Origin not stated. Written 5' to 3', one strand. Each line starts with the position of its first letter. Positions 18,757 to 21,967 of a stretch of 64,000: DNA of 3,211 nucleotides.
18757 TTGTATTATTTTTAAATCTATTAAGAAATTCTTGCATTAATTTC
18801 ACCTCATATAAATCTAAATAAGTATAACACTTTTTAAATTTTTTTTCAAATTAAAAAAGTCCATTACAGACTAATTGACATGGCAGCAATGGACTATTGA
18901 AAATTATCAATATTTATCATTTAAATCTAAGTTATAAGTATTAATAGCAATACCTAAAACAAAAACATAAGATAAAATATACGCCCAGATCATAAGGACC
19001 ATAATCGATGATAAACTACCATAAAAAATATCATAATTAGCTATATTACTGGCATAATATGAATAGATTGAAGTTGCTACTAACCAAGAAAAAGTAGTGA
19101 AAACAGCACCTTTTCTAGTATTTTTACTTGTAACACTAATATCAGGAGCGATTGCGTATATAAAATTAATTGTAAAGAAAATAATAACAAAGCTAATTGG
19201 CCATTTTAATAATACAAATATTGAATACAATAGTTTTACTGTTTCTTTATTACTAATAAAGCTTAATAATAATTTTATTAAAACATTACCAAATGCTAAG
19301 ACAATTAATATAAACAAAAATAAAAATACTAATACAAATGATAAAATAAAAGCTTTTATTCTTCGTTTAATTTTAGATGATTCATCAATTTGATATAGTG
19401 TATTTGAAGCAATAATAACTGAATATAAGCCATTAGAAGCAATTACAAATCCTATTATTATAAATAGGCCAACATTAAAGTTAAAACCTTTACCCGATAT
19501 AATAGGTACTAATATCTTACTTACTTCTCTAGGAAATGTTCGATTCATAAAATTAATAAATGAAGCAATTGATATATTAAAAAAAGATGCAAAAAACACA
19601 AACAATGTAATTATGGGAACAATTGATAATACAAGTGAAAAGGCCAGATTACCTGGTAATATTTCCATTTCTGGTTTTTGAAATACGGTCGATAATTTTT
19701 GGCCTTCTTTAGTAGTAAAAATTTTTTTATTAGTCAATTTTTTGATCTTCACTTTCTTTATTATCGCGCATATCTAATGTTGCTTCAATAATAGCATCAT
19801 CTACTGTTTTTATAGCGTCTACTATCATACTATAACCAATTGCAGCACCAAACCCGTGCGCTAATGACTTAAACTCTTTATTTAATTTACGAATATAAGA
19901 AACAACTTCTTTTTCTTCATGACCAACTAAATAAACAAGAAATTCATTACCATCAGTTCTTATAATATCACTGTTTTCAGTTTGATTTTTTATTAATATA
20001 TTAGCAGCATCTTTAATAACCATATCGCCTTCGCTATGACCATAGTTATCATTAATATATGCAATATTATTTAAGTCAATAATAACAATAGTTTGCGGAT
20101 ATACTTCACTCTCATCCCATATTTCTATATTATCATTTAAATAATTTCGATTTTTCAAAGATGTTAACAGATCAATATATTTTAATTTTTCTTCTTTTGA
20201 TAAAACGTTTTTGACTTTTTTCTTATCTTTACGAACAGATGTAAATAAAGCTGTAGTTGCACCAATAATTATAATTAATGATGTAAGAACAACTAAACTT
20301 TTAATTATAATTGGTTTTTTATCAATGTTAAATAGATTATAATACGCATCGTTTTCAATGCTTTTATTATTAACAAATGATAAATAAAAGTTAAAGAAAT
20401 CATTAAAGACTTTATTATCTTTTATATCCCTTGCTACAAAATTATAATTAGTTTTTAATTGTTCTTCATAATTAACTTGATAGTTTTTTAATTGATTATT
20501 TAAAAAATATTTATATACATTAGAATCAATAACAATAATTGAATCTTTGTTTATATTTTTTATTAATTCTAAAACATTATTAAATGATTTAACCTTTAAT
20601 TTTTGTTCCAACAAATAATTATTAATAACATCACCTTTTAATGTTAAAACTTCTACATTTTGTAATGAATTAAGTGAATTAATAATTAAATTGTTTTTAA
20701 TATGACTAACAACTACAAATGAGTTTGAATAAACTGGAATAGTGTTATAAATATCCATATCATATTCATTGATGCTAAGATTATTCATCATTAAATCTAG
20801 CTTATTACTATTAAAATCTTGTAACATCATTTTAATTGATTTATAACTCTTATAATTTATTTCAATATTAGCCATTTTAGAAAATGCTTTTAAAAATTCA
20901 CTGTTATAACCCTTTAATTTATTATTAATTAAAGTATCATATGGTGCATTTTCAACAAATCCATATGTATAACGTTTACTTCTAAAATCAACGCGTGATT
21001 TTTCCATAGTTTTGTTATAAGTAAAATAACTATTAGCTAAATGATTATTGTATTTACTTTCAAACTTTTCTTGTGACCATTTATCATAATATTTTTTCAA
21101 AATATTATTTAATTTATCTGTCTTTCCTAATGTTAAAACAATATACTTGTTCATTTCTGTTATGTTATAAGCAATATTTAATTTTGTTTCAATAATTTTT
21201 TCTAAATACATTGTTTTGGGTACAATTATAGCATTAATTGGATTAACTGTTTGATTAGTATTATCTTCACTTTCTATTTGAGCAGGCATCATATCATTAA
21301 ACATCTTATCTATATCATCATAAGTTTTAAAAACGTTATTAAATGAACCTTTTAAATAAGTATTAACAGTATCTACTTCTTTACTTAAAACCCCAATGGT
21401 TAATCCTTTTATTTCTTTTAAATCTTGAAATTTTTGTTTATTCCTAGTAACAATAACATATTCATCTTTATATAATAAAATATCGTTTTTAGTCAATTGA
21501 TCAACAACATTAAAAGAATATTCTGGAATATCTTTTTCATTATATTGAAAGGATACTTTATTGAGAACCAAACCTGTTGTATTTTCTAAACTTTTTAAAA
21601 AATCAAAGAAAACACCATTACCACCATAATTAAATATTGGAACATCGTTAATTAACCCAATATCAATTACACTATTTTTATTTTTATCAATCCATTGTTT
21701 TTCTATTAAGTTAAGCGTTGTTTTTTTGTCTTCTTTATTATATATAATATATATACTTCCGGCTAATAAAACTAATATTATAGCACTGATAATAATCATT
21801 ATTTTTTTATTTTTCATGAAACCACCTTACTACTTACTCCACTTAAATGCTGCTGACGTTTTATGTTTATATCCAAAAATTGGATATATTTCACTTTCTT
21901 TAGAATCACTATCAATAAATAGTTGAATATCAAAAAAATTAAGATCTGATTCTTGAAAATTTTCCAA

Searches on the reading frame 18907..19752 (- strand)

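Call 68: search_protein_families(library=pfam, proteins=[window:18907-19752:-], max_evalue=0.0001)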
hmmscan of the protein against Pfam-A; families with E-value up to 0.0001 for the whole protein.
window:18907-19752:- (281 aa): 1 family
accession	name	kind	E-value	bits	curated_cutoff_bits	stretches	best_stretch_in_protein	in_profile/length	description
PF03631.20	Virul_fac_BrkB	-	1.6e-36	126.7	33.7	1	35-272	11-253/259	Virulence factor BrkB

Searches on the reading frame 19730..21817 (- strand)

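Call 68: search_protein_families(library=pfam, proteins=[window:19730-21817:-], max_evalue=0.0001)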
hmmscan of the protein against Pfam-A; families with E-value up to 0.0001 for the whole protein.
window:19730-21817:- (695 aa): 2 families
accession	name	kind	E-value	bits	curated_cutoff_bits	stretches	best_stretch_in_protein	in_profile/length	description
PF00990.26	GGDEF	-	5.9e-18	65.6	23.8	1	547-690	2-158/161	Diguanylate cyclase, GGDEF domain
PF00497.25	SBP_bac_3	-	4.1e-07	30.3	26.4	1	290-537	9-107/132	Bacterial extracellular solute-binding proteins, family 3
